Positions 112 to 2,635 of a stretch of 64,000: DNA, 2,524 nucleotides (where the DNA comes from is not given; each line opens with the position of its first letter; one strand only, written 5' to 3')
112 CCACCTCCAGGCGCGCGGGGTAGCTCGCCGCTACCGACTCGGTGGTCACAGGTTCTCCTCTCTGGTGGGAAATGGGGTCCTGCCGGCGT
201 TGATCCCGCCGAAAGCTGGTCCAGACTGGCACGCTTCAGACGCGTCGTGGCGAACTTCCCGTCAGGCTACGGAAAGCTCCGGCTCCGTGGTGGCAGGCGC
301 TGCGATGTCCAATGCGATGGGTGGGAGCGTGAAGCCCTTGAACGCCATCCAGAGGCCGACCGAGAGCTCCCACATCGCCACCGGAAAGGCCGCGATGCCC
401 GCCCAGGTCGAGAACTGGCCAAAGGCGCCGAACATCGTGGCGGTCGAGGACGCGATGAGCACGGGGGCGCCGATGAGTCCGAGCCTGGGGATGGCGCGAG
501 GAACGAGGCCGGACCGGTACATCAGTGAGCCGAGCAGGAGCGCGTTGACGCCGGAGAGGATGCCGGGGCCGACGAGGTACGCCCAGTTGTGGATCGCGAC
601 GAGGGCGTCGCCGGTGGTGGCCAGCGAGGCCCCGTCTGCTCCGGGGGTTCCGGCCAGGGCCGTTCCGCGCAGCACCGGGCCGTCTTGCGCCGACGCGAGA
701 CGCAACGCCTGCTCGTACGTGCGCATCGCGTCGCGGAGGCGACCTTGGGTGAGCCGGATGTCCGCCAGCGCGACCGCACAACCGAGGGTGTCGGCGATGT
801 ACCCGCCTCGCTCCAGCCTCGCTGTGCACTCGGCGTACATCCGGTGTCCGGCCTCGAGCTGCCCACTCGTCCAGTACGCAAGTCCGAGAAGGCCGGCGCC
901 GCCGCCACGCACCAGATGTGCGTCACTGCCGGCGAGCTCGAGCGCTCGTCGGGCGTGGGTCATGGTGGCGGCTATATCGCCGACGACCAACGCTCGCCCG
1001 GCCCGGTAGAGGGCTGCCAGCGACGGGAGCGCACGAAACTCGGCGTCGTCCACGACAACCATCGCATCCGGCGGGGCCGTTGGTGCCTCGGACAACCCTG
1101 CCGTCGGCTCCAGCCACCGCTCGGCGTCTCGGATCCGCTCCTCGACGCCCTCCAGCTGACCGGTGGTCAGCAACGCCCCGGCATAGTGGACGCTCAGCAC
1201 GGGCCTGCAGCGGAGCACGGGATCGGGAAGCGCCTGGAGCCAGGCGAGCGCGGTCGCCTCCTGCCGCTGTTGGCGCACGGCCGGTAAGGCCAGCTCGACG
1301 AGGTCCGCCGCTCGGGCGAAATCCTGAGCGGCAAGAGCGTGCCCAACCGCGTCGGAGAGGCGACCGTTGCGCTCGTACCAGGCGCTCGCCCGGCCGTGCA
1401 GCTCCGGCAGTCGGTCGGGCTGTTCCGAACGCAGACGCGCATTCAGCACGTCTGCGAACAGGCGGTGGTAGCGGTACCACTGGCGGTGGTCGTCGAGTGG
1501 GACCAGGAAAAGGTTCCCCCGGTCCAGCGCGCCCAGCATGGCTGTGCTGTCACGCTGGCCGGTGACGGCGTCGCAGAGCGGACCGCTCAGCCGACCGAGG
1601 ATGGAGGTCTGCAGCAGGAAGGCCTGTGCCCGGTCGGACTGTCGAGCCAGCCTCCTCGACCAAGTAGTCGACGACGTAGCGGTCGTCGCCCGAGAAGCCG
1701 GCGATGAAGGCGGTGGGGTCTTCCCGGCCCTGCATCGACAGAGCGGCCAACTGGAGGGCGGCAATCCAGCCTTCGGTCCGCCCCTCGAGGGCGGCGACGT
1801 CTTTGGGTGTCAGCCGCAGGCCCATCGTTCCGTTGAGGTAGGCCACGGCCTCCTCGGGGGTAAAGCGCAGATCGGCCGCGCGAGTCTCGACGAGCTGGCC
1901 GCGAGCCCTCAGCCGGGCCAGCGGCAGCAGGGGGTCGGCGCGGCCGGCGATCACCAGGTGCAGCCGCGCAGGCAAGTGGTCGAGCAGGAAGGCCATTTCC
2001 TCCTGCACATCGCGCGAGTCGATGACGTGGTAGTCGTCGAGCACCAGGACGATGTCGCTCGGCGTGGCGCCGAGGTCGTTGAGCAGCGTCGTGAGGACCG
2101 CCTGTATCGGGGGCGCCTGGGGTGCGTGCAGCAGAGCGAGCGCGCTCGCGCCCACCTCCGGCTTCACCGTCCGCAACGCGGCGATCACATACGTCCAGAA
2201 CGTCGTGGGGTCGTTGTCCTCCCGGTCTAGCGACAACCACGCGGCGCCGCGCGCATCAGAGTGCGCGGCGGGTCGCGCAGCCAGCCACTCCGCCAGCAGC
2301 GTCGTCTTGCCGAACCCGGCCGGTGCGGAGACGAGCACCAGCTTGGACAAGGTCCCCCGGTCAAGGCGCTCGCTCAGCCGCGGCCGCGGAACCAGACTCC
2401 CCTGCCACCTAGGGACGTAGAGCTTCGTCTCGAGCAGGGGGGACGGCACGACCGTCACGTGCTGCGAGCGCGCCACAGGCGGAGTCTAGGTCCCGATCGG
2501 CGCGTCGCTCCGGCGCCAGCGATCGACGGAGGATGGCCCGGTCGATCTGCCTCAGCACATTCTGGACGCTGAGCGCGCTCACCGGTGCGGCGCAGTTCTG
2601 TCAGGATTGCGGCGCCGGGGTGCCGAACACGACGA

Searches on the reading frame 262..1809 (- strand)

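Call 24: search_protein_families(library=pfam, proteins=[window:262-1809:-], max_evalue=0.001)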
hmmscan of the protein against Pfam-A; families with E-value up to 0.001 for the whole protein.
window:262-1809:- (515 aa): 3 families
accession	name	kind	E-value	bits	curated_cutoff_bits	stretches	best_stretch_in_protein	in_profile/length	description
PF14329.11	DUF4386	-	1.8e-22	80.8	27.6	1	386-492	109-210/210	Domain of unknown function (DUF4386)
PF17874.7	TPR_MalT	-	2.7e-16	60.2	45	1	266-381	4-119/336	MalT-like TPR region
PF13424.12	TPR_12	-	0.00054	20.5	30.1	1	307-372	8-75/77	Tetratricopeptide repeat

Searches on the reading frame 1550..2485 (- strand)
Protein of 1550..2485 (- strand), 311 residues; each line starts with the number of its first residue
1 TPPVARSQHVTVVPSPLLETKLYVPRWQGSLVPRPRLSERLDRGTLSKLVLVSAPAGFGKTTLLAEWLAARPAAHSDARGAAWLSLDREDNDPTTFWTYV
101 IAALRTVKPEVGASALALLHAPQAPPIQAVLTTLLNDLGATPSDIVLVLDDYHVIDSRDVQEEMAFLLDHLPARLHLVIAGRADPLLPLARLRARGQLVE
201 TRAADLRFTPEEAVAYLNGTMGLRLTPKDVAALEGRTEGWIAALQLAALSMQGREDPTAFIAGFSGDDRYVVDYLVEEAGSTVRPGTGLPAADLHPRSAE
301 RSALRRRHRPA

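Call 24: search_protein_families(library=pfam, proteins=[window:1550-2485:-], max_evalue=0.001)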
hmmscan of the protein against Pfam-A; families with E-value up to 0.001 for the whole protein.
window:1550-2485:- (311 aa): 2 families
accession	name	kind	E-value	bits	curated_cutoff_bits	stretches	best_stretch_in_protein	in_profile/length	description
PF13191.12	AAA_16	-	3.3e-10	41.1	32.6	1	39-179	17-166/167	AAA ATPase domain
PF13401.12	AAA_22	-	0.00037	21.3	27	1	48-178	6-119/130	AAA domain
